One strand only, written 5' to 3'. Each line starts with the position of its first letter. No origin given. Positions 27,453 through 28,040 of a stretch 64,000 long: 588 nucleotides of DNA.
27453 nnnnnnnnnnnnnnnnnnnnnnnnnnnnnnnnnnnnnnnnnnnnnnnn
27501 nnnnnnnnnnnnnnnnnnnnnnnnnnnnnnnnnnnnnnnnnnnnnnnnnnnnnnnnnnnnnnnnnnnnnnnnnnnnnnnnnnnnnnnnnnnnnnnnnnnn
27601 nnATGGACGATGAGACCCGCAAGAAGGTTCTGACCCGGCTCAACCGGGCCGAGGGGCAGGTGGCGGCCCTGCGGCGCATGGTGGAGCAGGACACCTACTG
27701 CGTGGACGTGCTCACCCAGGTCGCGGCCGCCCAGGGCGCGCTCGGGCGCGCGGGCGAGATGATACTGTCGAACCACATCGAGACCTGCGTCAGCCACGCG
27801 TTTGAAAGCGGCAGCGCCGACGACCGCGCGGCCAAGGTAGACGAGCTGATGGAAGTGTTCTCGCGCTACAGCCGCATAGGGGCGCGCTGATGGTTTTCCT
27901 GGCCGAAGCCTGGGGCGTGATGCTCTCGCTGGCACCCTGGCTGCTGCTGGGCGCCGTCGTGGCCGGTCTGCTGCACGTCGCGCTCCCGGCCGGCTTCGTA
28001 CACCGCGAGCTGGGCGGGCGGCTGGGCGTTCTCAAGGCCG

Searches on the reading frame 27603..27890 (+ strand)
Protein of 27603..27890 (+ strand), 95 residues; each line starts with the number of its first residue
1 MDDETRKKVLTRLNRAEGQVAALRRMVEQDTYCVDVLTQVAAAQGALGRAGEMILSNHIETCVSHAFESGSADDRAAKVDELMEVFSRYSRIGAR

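Call 82: search_protein_families(library=pfam, proteins=[window:27603-27890:+], max_evalue=0.001)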
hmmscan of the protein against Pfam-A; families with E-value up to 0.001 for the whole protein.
window:27603-27890:+ (95 aa): 1 family
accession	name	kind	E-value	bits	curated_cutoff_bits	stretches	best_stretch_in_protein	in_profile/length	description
PF02583.22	Trns_repr_metal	-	2.7e-29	101.8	22.8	1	6-87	2-77/78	Metal-sensitive transcriptional repressor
